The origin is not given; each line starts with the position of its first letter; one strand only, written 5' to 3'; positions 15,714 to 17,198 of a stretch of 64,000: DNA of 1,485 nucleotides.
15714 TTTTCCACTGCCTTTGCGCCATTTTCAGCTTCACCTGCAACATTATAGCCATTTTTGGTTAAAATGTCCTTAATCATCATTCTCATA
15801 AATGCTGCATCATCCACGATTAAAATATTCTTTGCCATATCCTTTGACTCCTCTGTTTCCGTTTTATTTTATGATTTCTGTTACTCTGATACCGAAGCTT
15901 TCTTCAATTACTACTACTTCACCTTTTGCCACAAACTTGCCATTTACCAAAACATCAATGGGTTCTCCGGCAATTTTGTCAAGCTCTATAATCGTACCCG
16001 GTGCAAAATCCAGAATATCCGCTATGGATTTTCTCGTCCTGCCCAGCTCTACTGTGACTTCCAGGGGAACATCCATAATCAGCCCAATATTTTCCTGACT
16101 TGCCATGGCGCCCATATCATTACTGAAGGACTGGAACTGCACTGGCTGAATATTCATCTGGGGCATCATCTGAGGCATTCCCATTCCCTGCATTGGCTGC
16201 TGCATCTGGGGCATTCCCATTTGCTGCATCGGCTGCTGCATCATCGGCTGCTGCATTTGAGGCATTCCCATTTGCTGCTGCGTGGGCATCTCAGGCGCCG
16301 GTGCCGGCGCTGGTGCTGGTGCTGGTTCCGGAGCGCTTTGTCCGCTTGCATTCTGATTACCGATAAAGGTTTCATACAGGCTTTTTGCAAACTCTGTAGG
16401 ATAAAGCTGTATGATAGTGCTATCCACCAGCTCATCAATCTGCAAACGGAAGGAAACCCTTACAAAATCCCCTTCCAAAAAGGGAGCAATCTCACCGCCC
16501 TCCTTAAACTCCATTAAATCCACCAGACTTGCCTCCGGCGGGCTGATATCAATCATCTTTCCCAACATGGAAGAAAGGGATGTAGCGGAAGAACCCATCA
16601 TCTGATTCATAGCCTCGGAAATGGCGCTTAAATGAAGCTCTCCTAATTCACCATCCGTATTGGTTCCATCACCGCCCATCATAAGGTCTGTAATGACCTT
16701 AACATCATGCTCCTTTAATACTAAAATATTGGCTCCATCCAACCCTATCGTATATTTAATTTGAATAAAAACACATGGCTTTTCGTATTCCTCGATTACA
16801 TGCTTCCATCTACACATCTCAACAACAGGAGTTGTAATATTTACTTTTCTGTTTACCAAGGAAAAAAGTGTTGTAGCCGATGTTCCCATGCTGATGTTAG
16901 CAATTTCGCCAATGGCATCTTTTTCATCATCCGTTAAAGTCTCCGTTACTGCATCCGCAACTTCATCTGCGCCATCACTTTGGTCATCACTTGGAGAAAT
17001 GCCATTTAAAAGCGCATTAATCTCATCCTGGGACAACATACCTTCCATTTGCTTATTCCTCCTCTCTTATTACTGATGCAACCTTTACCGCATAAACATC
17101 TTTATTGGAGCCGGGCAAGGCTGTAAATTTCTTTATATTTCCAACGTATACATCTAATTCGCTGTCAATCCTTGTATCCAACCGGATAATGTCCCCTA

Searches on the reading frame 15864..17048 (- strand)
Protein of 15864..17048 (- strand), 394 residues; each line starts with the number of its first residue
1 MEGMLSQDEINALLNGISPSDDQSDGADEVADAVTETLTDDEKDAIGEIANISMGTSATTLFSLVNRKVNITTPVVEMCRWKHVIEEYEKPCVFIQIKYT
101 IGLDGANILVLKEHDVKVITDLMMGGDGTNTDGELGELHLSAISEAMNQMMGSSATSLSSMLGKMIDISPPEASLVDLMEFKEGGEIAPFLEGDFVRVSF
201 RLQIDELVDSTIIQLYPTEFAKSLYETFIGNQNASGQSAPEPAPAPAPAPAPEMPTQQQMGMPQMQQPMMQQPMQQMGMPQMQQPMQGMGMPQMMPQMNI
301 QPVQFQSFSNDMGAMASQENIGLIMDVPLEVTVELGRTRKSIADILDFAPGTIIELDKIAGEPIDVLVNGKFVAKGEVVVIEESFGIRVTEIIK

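Call 65: search_protein_families(library=pfam, proteins=[window:15864-17048:-], max_evalue=0.00001)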
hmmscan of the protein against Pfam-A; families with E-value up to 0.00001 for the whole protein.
window:15864-17048:- (394 aa): 3 families
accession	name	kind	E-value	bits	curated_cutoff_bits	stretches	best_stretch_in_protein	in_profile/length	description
PF01052.25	FliMN_C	-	1.3e-24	86.3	23.8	1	324-393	3-72/73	Type III flagellar switch regulator (C-ring) FliN C-term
PF04509.17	CheC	-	7.9e-23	80.6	22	2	138-174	1-37/38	CheC-like family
PF13690.11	CheX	-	2.5e-06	27.9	27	0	36-76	33-72/94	Chemotaxis phosphatase CheX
